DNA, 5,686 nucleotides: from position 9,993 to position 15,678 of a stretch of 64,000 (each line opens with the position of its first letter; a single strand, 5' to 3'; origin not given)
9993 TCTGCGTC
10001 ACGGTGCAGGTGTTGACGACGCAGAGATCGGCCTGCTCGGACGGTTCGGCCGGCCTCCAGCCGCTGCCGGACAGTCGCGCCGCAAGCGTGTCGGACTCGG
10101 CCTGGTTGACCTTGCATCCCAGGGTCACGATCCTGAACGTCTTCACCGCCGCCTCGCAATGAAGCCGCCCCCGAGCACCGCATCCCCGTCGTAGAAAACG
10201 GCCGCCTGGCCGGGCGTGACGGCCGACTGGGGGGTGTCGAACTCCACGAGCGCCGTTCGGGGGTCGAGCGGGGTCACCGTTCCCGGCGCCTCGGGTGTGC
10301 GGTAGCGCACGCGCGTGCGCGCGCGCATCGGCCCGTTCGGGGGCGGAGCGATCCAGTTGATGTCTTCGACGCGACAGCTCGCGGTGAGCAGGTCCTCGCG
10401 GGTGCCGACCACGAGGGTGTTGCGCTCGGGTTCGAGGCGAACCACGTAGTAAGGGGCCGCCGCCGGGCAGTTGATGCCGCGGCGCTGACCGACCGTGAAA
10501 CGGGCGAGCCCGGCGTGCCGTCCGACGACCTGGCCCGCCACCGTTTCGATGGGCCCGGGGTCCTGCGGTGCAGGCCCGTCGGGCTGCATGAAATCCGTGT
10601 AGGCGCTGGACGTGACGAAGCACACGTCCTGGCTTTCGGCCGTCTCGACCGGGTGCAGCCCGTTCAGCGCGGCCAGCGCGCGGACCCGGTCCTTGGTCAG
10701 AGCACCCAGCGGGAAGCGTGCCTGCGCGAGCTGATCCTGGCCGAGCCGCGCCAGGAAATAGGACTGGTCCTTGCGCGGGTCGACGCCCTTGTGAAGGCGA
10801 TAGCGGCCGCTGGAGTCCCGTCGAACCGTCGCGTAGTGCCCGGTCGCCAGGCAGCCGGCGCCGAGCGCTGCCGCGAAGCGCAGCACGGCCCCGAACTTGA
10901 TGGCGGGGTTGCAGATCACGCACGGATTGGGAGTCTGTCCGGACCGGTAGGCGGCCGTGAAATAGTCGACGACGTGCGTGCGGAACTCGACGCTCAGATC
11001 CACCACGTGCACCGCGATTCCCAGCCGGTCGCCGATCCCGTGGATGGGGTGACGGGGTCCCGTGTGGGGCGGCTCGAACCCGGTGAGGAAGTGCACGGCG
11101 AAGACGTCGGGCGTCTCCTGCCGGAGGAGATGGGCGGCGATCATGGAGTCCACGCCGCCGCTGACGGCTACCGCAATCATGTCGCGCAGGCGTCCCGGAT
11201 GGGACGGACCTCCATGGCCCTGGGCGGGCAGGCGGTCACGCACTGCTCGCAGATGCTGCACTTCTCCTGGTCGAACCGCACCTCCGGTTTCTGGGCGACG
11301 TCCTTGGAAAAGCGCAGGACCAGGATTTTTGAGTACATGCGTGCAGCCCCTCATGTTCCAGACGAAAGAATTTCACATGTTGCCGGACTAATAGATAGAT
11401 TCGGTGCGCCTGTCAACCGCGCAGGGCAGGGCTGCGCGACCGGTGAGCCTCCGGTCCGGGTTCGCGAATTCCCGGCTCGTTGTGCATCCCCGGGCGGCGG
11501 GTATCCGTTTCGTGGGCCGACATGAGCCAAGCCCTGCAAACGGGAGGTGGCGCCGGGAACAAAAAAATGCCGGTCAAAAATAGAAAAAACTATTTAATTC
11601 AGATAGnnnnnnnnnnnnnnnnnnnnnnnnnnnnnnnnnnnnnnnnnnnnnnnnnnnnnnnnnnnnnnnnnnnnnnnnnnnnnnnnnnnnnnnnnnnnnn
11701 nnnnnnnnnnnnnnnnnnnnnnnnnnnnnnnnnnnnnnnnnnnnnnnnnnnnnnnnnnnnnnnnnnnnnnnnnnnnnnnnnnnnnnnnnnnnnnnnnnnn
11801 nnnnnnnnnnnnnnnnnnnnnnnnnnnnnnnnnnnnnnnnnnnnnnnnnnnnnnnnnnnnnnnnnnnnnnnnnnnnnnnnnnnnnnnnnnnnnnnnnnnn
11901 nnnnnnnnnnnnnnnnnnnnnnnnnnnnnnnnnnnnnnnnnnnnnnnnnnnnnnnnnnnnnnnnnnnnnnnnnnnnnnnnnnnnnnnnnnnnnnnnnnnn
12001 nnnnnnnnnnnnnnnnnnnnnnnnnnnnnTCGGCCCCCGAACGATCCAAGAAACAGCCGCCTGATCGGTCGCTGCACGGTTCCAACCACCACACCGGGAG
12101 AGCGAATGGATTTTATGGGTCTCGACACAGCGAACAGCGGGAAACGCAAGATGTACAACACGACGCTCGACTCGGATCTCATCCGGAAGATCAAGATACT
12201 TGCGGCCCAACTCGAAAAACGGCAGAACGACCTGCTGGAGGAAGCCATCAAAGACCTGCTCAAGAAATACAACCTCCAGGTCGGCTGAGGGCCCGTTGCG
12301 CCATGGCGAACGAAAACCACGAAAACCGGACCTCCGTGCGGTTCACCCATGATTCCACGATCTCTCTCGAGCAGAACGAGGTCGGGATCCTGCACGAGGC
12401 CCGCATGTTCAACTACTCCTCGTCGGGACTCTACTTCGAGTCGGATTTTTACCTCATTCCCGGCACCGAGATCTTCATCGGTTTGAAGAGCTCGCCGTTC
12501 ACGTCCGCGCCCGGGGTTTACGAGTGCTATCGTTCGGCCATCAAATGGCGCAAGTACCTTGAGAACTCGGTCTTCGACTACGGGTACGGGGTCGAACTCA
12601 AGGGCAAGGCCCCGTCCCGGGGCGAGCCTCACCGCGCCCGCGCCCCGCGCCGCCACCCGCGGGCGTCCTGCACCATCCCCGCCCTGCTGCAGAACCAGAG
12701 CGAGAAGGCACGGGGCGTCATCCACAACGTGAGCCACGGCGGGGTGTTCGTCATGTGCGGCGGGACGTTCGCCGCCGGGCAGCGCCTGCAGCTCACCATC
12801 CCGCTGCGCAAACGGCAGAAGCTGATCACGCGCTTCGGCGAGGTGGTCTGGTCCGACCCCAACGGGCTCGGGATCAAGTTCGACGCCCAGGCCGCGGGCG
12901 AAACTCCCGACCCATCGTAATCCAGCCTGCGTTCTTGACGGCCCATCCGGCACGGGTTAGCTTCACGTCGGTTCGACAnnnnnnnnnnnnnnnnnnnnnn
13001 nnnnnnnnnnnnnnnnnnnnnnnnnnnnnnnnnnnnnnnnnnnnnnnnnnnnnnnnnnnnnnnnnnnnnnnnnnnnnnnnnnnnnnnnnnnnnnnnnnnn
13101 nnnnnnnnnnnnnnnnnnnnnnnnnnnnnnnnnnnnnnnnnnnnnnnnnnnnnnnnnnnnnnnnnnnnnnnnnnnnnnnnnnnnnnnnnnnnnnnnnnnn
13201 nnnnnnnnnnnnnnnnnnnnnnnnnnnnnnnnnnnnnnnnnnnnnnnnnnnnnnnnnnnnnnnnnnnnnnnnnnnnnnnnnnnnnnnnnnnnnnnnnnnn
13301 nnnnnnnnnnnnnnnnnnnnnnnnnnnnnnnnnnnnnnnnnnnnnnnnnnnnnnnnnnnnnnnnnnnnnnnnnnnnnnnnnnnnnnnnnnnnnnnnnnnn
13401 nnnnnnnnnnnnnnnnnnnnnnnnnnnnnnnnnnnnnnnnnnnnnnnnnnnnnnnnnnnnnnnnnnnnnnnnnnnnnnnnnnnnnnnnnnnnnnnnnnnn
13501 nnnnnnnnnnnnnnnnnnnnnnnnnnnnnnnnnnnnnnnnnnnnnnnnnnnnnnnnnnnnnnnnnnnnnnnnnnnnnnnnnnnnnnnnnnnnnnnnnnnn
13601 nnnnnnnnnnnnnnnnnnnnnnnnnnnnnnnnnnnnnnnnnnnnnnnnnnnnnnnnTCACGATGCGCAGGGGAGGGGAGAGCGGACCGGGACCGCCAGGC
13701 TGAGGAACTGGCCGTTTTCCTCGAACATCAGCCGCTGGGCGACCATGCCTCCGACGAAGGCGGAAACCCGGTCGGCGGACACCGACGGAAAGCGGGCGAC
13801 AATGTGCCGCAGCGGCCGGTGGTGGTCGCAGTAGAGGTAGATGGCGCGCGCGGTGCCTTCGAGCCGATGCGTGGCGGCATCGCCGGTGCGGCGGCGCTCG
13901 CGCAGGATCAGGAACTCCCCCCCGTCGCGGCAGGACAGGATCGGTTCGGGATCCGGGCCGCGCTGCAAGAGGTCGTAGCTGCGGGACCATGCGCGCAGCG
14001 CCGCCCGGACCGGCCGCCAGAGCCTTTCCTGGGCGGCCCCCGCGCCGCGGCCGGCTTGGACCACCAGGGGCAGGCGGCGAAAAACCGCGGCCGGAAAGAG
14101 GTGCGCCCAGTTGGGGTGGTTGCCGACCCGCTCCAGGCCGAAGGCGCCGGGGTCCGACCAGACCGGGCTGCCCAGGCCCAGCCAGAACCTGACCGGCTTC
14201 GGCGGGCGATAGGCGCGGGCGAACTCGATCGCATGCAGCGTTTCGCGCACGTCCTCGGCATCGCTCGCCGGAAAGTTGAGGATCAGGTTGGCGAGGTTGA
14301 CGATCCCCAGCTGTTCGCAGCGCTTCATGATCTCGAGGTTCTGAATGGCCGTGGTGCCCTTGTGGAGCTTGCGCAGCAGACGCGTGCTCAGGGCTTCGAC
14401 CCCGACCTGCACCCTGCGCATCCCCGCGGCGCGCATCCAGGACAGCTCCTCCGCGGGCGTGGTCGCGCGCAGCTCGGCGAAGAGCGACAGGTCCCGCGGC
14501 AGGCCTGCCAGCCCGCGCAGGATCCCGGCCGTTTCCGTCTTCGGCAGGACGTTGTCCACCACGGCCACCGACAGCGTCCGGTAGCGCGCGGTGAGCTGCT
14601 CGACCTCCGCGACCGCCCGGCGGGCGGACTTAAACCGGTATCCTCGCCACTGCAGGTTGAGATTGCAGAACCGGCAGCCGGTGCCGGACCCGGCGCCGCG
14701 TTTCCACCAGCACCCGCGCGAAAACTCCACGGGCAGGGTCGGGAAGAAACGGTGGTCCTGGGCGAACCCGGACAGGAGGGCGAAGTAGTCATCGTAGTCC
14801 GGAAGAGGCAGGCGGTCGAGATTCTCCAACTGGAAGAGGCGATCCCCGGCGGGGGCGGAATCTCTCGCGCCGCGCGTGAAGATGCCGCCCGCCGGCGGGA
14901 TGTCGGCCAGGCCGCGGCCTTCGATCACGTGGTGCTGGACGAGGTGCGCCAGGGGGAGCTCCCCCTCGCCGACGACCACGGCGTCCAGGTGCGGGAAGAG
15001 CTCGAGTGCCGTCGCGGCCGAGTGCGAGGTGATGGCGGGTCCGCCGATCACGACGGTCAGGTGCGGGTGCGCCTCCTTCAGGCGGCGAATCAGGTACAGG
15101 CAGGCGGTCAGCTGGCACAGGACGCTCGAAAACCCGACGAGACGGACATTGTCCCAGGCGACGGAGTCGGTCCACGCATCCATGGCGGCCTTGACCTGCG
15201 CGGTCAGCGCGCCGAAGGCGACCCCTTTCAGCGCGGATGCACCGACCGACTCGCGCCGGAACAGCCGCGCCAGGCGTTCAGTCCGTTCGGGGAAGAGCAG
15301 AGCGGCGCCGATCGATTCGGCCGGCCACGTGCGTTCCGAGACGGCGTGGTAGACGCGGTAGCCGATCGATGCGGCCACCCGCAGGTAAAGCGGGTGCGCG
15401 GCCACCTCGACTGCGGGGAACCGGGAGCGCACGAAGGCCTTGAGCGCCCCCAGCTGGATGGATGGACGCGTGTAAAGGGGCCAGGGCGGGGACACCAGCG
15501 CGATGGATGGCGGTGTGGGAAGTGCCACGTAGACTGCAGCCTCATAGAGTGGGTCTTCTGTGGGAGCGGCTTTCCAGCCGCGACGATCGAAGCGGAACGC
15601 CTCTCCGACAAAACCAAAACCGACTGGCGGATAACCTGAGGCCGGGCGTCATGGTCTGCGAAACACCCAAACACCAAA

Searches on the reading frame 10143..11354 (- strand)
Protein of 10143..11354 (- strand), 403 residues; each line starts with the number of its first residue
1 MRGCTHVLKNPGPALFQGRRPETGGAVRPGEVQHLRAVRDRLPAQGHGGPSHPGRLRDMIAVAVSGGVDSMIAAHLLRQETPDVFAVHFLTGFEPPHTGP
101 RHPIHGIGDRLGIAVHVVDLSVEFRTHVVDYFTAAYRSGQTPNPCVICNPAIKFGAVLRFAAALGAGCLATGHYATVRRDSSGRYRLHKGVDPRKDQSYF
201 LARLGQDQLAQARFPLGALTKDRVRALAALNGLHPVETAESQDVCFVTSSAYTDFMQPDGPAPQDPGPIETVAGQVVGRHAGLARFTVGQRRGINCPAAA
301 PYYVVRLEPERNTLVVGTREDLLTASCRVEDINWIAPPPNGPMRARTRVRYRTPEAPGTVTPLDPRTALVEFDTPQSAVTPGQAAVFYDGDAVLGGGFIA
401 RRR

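Call 58: search_protein_families(library=ncbifam, max_evalue=1e-10, proteins=[window:10143-11354:-])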
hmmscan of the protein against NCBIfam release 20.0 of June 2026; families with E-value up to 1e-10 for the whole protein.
window:10143-11354:- (403 aa): 4 families
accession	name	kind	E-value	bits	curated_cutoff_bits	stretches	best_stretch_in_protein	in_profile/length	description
NF001138.1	PRK00143.1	equivalog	2.2e-106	355.7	284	1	60-399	2-345/345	tRNA 2-thiouridine(34) synthase MnmA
TIGR00420.1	trmU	equivalog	4e-91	305.5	236.95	1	59-399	2-351/351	tRNA 2-thiouridine(34) synthase MnmA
NF011258.0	PRK14664.1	equivalog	7.2e-65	219.4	680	1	60-403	8-349/362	tRNA 2-thiouridine(34) synthase MnmA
NF011259.0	PRK14665.1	equivalog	1.7e-45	155.5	364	1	61-400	9-359/360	tRNA 2-thiouridine(34) synthase MnmA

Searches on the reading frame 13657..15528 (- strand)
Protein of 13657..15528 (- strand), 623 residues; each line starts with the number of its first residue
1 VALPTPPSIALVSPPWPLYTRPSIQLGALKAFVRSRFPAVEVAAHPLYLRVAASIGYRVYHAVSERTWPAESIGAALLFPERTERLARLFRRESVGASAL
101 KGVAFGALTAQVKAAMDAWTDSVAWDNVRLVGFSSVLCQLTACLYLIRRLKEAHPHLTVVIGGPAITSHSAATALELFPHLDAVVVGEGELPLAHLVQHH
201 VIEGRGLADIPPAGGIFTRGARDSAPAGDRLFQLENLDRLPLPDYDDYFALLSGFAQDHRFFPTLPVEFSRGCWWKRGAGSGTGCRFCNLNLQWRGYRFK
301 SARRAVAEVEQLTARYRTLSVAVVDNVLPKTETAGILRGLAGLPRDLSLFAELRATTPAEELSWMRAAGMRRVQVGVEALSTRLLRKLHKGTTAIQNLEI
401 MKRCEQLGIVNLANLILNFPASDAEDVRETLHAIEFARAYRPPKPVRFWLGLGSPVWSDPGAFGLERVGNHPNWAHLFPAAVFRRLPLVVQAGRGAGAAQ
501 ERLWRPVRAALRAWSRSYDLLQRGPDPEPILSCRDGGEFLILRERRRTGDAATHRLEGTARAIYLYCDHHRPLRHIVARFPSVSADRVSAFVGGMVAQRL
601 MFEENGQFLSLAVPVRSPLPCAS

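Call 58: search_protein_families(library=ncbifam, max_evalue=1e-10, proteins=[window:13657-15528:-])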
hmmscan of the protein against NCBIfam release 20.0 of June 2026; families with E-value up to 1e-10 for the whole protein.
window:13657-15528:- (623 aa): 7 families
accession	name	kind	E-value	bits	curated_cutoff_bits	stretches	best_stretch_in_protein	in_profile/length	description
TIGR03975.1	rSAM_ocin_1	subfamily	3.8e-110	369.2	281.85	1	9-613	1-606/606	RiPP maturation radical SAM C-methyltransferase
NF050148.1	rSAM_ApyD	equivalog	5.6e-22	77.9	750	1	127-434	74-363/645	RiPP biosynthesis radical SAM protein ApyD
TIGR03471.1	HpnJ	equivalog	8.4e-15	54.6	577.6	1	143-432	84-360/472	hopanoid biosynthesis associated radical SAM protein HpnJ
TIGR02026.1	BchE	equivalog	2e-14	53.4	481.35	1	144-434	80-362/497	magnesium-protoporphyrin IX monomethyl ester anaerobic oxidative cyclase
TIGR04013.1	B12_SAM_MJ_1487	hypoth_equivalog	1.6e-13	50.3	251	0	111-312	26-192/382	TIGR04013 family B12-binding domain/radical SAM domain-containing protein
TIGR04367.1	HpnR_B12_rSAM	equivalog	4.4e-12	45.3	650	1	111-423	45-338/490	hopanoid C-3 methylase HpnR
TIGR04479.1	bcpD_PhpK_rSAM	subfamily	5.1e-12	44.9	600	0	284-476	253-445/504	PhpK family radical SAM P-methyltransferase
